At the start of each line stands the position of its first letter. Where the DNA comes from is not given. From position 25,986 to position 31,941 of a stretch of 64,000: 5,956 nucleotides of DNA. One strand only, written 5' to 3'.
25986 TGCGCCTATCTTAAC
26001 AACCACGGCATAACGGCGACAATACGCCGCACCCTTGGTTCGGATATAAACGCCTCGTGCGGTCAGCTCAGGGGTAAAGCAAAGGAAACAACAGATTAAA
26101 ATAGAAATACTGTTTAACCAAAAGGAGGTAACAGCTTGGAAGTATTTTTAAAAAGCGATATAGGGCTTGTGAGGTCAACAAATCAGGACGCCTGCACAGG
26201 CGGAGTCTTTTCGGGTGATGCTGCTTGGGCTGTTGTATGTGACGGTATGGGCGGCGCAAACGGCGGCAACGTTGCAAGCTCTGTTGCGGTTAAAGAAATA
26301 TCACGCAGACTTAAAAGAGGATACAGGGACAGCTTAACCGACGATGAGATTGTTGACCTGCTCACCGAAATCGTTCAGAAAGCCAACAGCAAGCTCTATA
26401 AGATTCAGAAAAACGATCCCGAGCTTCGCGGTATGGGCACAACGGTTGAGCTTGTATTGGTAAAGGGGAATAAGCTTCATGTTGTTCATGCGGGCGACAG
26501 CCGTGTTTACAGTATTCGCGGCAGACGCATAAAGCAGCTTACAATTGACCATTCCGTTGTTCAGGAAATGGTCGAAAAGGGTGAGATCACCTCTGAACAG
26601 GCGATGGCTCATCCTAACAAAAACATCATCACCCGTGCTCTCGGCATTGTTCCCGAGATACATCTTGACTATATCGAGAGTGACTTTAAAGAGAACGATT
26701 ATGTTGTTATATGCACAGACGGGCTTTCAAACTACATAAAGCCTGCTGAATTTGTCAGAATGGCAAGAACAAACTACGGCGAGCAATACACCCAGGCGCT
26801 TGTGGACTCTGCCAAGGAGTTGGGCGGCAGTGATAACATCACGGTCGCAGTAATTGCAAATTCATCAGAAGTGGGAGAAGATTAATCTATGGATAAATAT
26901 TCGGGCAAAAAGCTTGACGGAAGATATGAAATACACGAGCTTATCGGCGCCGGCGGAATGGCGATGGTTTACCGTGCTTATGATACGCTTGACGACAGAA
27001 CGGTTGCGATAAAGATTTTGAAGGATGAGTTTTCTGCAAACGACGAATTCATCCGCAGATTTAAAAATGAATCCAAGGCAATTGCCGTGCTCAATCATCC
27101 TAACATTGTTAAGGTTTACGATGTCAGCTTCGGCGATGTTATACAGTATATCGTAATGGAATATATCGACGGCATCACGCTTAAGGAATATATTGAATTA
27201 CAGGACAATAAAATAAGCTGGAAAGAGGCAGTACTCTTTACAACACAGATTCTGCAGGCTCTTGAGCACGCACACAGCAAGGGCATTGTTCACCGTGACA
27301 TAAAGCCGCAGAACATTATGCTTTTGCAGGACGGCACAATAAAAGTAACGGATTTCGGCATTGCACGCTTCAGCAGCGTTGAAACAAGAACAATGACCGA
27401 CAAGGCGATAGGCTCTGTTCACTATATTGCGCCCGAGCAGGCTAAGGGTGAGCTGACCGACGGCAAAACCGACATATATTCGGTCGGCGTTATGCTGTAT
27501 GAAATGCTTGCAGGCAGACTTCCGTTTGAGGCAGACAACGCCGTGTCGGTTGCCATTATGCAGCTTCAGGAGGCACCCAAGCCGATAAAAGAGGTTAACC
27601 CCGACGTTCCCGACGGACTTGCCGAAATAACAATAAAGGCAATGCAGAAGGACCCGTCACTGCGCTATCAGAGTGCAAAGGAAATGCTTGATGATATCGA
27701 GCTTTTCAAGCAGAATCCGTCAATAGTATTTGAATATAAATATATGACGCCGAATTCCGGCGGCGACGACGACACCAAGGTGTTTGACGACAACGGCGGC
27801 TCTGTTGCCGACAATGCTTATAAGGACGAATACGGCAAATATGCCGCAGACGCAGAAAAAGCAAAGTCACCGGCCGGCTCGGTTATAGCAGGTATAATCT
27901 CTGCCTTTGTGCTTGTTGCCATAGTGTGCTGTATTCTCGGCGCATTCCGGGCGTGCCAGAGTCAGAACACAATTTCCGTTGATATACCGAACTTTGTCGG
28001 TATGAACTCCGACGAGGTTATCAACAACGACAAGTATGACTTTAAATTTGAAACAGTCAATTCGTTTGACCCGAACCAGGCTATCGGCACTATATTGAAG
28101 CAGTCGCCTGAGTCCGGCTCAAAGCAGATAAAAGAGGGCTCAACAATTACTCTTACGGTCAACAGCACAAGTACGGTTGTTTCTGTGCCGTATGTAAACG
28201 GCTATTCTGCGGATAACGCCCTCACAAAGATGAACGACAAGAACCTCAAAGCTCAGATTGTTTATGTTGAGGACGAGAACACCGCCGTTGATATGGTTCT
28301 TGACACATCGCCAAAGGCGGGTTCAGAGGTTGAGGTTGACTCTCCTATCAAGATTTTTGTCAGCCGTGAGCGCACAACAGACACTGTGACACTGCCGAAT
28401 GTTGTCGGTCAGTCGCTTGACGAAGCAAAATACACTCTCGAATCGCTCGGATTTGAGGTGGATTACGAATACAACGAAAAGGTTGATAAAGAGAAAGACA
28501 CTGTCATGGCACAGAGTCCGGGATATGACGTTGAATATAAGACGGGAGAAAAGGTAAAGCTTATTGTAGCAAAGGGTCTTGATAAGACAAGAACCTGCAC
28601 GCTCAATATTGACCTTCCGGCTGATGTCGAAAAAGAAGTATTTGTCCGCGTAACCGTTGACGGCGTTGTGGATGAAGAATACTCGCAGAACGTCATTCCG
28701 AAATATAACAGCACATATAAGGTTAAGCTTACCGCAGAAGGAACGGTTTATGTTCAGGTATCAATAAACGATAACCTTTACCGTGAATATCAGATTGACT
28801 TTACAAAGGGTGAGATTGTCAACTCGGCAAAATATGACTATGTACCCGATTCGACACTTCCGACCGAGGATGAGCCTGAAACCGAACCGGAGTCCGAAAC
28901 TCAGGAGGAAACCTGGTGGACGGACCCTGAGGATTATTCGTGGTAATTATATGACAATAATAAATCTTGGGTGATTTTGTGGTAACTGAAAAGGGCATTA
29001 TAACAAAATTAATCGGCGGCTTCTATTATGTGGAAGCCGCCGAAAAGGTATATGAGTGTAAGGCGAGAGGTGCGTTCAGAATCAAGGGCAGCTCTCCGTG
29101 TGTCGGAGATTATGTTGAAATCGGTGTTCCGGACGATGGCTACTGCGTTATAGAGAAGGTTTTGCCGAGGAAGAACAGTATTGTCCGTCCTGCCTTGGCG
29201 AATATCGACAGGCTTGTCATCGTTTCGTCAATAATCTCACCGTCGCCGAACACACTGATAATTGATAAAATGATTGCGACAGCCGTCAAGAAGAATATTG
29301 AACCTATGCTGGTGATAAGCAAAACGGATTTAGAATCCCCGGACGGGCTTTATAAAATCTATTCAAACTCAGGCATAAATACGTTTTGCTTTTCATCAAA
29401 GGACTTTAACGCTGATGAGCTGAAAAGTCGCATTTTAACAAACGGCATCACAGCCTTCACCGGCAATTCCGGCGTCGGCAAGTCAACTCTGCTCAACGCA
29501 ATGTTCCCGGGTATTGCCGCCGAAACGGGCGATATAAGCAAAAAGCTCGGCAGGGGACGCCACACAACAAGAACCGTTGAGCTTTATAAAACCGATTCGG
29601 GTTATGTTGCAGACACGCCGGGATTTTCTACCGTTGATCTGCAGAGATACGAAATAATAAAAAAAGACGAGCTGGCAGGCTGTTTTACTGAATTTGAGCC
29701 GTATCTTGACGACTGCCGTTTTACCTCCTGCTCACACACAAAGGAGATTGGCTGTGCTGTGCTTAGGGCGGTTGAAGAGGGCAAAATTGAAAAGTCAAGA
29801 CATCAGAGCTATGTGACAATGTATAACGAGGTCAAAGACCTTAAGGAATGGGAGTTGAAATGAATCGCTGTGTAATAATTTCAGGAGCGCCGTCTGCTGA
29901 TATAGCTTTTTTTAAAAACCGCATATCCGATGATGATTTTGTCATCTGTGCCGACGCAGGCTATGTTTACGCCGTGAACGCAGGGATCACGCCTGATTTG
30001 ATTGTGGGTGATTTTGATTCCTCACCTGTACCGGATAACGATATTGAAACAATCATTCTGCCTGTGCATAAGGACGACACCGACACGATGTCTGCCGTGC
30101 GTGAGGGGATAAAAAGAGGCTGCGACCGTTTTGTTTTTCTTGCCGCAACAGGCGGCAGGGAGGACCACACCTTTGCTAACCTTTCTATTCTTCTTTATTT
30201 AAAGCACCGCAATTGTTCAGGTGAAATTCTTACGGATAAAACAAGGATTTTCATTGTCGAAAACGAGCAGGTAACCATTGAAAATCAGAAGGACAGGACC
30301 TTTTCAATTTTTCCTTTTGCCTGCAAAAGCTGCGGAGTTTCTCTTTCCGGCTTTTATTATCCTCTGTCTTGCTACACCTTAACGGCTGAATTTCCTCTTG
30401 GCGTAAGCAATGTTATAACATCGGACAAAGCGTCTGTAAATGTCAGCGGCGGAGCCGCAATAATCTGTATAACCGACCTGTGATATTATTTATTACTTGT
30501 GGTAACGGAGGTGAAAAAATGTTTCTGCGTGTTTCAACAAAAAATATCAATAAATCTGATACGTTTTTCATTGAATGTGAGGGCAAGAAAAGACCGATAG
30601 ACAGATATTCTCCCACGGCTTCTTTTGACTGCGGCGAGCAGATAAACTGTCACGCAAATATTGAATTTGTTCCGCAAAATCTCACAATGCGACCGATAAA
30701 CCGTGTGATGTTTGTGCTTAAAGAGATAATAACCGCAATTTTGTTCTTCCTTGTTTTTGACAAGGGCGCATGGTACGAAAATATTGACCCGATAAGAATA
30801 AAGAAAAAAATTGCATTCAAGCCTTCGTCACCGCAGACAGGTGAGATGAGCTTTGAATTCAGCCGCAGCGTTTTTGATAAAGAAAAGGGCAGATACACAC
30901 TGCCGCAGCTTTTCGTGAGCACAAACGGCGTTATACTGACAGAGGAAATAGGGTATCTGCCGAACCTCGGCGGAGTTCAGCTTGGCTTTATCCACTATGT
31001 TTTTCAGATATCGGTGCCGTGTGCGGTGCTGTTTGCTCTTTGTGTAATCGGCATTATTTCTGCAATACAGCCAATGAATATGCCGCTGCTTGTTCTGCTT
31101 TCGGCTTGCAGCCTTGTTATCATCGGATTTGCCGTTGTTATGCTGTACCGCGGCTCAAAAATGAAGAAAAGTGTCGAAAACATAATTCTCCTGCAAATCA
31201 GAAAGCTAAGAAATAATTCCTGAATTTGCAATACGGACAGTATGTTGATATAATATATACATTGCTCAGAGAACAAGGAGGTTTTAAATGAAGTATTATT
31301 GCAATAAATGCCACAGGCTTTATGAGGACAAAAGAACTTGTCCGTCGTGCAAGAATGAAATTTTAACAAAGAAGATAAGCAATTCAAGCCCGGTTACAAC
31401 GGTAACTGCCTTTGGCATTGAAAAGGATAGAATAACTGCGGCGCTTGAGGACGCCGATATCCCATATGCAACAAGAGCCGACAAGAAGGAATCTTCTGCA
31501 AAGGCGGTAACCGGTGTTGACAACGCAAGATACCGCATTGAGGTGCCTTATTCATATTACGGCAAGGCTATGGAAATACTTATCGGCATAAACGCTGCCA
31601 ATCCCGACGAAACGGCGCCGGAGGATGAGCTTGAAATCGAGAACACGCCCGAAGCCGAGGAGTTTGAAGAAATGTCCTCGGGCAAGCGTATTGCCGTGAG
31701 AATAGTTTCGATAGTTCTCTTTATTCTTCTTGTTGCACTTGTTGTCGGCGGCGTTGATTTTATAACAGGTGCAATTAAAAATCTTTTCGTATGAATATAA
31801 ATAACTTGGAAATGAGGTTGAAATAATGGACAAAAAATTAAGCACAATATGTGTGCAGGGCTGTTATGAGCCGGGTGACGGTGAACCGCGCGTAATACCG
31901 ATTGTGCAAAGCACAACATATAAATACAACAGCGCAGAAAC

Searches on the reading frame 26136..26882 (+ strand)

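Call 66: search_protein_families(library=ncbifam, proteins=[window:26136-26882:+], max_evalue=0.00001)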
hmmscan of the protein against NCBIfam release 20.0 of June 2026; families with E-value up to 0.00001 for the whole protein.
window:26136-26882:+ (249 aa): 2 families
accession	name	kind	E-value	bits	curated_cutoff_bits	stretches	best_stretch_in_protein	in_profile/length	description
NF033484.1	Stp1_PP2C_phos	equivalog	2.3e-76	256.4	230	1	6-240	1-231/232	Stp1/IreP family PP2C-type Ser/Thr phosphatase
NF011149.0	PRK14559.1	equivalog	1.2e-33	116.8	374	1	33-240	415-629/642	serine/threonine phosphatase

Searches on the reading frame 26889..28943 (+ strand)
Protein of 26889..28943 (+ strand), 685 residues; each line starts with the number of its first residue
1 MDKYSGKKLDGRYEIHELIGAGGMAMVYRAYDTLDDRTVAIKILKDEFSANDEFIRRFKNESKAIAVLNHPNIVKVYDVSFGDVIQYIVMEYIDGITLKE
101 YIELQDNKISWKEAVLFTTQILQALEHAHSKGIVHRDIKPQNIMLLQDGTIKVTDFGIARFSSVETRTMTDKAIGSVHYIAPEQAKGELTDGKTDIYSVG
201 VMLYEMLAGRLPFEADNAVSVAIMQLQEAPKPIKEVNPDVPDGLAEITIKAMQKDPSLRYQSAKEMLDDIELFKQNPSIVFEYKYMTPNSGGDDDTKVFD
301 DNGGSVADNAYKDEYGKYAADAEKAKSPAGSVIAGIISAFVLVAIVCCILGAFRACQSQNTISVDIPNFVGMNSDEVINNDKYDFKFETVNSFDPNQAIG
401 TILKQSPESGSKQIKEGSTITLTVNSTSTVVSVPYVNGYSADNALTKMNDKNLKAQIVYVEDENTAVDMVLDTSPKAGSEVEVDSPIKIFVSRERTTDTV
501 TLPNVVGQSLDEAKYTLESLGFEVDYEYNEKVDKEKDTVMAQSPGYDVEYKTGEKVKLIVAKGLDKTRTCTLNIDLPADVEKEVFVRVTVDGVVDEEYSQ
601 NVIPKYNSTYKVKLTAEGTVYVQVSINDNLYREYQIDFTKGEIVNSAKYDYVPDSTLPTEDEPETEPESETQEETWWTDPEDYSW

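Call 66: search_protein_families(library=ncbifam, proteins=[window:26889-28943:+], max_evalue=0.00001)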
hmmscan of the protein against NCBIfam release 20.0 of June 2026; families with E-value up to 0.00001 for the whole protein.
window:26889-28943:+ (685 aa): 20 families
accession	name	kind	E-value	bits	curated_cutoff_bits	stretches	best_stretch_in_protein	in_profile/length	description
NF033483.0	PknB_PASTA_kin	equivalog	2e-164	548.7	450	1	6-560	2-562/563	Stk1 family PASTA domain-containing Ser/Thr kinase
NF047741.1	antiphage_MADS6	equivalog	1e-59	202.7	460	2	113-274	300-461/612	methylation-associated defense system protein kinase MAD6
NF052427.1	StpK7MSMEG_1200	equivalog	6e-59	200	900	1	11-269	7-264/601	serine/threonine protein kinase StpK7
NF009651.0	PRK13184.1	equivalog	4.4e-48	163.9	839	1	11-275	2-292/932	serine/threonine-protein kinase PknD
TIGR03903.1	TOMM_kin_cyc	equivalog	1.8e-39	135.4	705.75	1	37-268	4-242/1267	TOMM system kinase/cyclase fusion protein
NF053615.1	SerThrKinAfsKStmc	equivalog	6.2e-31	107.8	1300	1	11-259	13-254/809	protein serine/threonine kinase AfsK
NF038150.1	lanthi_synth_IV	equivalog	7.3e-28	97.3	650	1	8-270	186-453/851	class IV lanthionine synthetase LanL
NF033442.0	BREX_PglW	equivalog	1.2e-26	92.8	990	1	5-269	506-765/1391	BREX system serine/threonine kinase PglW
NF058632.1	SerThrKinPrkT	equivalog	1.4e-16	60.4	280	1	5-155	15-161/322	serine/threonine protein kinase PrkT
NF038151.1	lanthi_synth_III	equivalog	1.1e-14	53.9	575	1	13-211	222-427/833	class III lanthionine synthetase LanKC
NF043056.1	T4SS_LegK1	equivalog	3.6e-13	49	550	1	10-204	66-281/516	Dot/Icm T4SS effector kinase LegK1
NF011464.0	PRK14879.1-7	equivalog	9.6e-13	48.4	246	1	72-194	69-189/221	Kae1-associated kinase Bud32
NF011463.0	PRK14879.1-4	equivalog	1.6e-12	47.4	188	1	56-187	63-193/237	Kae1-associated kinase Bud32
TIGR03724.2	arch_bud32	equivalog_domain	1.4e-10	41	125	1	56-170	38-142/193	KEOPS complex kinase/ATPase Bud32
NF011460.0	PRK14879.1-1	equivalog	7.6e-09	35.1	199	1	57-171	57-169/232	Kae1-associated kinase Bud32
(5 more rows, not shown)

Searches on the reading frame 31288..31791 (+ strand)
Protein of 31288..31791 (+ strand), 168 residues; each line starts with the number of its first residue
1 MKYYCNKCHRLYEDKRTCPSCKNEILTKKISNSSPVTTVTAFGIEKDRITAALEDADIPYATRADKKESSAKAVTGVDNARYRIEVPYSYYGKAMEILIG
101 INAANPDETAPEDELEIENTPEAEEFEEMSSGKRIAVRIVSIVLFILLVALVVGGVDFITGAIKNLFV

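Call 50: search_protein_families(library=pfam, proteins=[window:31288-31791:+], max_evalue=0.01)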
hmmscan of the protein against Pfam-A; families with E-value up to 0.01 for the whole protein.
window:31288-31791:+ (168 aa): 1 family
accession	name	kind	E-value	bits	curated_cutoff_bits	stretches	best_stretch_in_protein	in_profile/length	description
PF11682.14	Zn_ribbon_11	-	1.8e-05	24.7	24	1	2-32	5-35/37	Probable zinc-ribbon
